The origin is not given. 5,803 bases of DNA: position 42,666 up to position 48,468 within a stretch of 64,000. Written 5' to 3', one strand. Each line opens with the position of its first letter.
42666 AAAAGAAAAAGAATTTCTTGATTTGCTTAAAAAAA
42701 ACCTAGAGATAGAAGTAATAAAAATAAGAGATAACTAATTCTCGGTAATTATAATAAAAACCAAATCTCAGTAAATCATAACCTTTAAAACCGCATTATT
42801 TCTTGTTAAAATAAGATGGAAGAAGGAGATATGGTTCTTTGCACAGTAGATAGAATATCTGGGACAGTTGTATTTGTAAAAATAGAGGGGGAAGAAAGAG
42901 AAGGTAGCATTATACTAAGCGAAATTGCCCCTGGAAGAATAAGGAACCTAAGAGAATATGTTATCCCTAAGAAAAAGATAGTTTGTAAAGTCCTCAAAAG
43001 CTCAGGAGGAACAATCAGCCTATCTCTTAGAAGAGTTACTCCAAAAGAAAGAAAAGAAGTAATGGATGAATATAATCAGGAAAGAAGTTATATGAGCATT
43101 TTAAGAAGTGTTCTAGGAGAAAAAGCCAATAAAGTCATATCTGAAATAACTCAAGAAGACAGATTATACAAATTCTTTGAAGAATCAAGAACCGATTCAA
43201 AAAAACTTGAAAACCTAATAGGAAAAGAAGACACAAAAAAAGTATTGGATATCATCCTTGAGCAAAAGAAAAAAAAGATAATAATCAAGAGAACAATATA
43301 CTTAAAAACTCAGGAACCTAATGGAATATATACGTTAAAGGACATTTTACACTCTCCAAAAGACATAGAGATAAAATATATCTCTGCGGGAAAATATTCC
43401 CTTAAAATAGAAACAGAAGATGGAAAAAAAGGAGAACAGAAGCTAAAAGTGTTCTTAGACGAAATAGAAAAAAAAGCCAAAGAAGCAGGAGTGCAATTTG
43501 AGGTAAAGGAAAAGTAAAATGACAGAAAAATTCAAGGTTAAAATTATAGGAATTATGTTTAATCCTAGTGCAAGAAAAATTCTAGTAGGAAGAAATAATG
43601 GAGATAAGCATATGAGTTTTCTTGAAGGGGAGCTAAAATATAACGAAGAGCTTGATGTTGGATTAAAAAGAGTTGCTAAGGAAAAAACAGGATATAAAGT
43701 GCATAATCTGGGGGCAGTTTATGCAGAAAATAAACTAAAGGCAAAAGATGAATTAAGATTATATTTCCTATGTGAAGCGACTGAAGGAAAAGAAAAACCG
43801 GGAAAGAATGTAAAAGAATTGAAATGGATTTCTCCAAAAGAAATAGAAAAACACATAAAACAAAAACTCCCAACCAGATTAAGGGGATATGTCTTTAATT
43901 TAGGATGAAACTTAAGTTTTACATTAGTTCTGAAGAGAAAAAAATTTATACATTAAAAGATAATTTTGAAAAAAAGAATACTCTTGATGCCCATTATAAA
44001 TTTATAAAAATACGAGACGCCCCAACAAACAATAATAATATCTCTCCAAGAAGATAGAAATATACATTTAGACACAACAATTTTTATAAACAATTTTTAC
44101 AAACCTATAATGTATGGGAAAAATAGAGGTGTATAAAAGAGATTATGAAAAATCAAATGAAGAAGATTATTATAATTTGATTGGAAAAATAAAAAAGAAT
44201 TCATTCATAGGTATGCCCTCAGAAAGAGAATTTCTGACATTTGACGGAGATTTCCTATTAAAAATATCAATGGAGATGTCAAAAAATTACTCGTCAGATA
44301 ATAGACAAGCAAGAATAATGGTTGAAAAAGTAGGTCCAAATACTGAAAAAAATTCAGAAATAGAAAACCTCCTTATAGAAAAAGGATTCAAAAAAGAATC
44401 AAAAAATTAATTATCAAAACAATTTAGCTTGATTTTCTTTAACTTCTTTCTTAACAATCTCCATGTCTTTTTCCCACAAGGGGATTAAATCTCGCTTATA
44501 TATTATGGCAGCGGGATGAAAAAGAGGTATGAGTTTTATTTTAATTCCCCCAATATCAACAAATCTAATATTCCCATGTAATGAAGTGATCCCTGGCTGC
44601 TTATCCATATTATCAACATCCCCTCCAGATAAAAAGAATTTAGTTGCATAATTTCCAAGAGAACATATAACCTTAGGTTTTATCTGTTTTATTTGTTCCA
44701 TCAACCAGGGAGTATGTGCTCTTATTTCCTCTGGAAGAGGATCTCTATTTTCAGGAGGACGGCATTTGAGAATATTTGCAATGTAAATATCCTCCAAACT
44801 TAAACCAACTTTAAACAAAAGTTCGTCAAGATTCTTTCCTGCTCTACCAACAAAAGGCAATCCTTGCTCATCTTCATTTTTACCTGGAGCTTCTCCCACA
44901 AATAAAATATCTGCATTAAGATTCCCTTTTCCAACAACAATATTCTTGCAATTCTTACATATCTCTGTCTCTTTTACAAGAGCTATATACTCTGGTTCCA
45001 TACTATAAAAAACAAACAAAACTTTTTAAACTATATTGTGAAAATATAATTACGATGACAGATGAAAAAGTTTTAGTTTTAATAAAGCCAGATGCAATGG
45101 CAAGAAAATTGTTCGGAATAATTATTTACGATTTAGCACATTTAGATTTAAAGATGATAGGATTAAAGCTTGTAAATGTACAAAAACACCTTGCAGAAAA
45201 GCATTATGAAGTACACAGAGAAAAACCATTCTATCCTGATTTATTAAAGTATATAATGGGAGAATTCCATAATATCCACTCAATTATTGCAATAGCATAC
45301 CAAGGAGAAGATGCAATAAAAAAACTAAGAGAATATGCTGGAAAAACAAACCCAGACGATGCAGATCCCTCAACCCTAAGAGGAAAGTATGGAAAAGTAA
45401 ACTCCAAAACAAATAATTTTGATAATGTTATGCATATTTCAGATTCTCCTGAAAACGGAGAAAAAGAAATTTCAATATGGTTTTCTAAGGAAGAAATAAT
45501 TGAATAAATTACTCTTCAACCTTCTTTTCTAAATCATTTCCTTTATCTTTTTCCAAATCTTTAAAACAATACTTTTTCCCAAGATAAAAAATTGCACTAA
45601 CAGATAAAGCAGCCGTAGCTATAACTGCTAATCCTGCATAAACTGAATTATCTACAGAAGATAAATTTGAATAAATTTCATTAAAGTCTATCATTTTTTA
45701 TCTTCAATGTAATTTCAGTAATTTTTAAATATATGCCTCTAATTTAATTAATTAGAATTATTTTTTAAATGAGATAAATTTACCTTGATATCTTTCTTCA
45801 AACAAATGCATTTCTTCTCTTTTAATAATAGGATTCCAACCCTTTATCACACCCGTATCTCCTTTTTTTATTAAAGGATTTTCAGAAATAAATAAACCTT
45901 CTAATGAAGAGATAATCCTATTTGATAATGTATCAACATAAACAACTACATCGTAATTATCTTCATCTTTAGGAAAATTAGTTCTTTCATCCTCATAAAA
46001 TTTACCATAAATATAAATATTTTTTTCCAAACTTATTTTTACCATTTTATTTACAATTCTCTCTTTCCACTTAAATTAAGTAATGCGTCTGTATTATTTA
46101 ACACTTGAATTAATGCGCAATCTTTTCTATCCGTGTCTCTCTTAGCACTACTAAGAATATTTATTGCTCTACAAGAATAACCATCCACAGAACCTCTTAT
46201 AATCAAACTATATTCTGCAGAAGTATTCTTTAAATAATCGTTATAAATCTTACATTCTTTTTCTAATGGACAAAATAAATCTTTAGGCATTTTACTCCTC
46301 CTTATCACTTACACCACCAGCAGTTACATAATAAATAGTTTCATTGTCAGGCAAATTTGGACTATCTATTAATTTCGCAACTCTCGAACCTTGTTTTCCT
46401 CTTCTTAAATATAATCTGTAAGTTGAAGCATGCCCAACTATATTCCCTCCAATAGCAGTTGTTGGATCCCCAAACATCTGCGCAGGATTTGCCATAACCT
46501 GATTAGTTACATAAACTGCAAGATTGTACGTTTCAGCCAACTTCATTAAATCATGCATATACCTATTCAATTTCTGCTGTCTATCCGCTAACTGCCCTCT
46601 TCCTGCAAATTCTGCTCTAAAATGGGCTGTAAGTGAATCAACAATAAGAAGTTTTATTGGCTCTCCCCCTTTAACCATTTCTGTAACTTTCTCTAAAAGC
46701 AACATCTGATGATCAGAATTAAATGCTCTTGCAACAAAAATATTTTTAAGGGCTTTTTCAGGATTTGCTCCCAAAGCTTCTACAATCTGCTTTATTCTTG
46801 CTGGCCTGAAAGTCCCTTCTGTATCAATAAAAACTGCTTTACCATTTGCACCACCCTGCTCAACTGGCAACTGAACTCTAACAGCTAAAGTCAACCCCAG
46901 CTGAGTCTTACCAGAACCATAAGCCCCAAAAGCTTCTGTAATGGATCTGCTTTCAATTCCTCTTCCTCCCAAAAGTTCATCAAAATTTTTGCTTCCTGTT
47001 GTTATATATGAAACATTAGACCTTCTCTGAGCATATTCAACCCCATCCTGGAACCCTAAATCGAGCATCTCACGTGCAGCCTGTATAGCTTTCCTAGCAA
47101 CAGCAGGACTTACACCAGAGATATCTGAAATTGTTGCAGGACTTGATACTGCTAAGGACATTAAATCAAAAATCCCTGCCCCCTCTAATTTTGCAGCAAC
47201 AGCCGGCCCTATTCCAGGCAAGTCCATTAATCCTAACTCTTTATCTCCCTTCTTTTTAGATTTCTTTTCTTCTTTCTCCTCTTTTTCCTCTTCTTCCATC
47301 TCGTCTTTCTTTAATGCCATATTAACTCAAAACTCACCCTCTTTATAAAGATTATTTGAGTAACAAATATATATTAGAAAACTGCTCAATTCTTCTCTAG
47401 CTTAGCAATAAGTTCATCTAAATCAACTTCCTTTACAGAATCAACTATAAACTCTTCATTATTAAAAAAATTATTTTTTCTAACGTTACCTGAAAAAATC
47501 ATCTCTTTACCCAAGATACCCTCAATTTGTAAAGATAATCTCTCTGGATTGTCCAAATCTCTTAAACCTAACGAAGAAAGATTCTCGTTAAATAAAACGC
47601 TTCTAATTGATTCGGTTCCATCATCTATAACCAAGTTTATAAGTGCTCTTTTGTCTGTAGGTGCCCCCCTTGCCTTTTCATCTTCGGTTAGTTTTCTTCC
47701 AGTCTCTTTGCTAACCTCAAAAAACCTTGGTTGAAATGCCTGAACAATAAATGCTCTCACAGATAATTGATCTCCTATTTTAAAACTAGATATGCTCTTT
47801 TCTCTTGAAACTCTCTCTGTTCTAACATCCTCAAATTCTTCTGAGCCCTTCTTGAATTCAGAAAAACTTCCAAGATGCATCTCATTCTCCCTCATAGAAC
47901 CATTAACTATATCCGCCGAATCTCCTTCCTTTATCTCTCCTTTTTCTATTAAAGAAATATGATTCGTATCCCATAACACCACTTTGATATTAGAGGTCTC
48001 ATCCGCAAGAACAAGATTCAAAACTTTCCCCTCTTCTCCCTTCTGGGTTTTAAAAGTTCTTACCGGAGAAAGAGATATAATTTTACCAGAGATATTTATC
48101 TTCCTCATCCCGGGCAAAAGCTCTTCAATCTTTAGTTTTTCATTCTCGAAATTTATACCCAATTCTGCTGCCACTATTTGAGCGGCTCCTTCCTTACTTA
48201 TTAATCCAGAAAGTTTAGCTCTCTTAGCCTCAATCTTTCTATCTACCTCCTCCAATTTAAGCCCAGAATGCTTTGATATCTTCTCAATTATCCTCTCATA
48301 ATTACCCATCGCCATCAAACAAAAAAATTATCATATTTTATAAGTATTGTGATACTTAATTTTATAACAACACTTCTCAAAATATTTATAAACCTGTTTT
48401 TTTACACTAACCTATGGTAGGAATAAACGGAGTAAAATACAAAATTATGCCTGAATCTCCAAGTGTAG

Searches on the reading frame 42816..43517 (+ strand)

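Call 41: search_protein_families(library=pfam, proteins=[window:42816-43517:+], max_evalue=0.001)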
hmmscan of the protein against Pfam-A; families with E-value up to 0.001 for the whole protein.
window:42816-43517:+ (233 aa): 1 family
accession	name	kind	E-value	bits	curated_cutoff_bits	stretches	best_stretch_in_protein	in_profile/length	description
PF07541.17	EIF_2_alpha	-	5.2e-08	33.3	22.8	1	108-202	6-113/114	Eukaryotic translation initiation factor 2 alpha subunit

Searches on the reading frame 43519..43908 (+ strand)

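Call 41: search_protein_families(library=pfam, proteins=[window:43519-43908:+], max_evalue=0.001)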
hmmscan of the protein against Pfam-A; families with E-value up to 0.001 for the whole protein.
window:43519-43908:+ (129 aa): 1 family
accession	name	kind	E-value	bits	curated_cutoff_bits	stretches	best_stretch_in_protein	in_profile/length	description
PF00293.34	NUDIX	-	4.3e-08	33.7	21.1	1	7-111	4-119/134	NUDIX domain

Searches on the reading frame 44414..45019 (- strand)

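Call 41: search_protein_families(library=pfam, proteins=[window:44414-45019:-], max_evalue=0.001)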
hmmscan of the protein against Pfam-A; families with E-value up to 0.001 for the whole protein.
window:44414-45019:- (201 aa): 1 family
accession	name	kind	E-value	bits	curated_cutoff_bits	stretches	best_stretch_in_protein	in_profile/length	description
PF03167.25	UDG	-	4.2e-35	121.3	24.3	1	30-178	2-127/141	Uracil DNA glycosylase superfamily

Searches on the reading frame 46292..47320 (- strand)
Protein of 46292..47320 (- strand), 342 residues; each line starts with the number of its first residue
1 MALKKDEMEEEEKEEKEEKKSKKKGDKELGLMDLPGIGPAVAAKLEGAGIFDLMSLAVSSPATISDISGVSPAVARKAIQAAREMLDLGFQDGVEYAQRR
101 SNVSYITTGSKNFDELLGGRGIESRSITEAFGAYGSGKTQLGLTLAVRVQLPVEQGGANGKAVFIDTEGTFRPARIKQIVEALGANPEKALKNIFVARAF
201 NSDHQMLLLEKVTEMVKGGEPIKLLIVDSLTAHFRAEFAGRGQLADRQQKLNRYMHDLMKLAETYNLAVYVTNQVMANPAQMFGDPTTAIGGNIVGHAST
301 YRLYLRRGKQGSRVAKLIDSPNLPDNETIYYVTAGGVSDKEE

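Call 41: search_protein_families(library=pfam, proteins=[window:46292-47320:-], max_evalue=0.001)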
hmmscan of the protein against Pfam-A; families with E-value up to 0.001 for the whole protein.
window:46292-47320:- (342 aa): 6 families
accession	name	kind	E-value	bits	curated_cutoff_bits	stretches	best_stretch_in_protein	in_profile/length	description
PF08423.17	Rad51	-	8e-92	307.4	22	1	99-339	1-243/244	Rad51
PF00154.27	RecA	-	1.1e-15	58.2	27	1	98-311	25-224/262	recA bacterial DNA recombination protein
PF14520.12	HHH_5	-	1.3e-09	38.8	27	1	31-84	4-57/57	Helix-hairpin-helix domain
PF06745.19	ATPase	-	8.2e-06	25.8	26.6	1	107-233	2-131/231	KaiC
PF13481.12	AAA_25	-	3e-05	24.2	27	1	126-273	34-188/195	AAA domain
PF00633.29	HHH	-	0.00059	20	24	0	31-44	13-26/30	Helix-hairpin-helix motif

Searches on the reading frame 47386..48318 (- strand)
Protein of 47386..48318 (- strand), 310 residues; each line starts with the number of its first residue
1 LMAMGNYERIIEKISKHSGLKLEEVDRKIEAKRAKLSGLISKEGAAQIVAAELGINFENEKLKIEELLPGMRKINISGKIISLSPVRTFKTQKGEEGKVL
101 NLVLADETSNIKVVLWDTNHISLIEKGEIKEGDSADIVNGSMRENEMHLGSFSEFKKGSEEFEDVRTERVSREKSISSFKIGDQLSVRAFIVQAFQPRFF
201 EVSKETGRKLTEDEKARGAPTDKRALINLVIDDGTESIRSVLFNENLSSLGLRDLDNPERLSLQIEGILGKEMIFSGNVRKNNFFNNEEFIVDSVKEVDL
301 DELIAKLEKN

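Call 41: search_protein_families(library=pfam, proteins=[window:47386-48318:-], max_evalue=0.001)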
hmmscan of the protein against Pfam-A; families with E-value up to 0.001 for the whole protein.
window:47386-48318:- (310 aa): 3 families
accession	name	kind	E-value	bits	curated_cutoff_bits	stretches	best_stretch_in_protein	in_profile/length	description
PF01336.31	tRNA_anti-codon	-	1.3e-07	31.8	27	0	78-134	5-50/75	OB-fold nucleic acid binding domain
PF24903.1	OB_MEIOB_N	-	0.00016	21.4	27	0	59-139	3-86/140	MEIOB, N-terminal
PF09999.14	DUF2240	-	0.00065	19.8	22.3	0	7-58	87-138/144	Uncharacterized protein conserved in archaea (DUF2240)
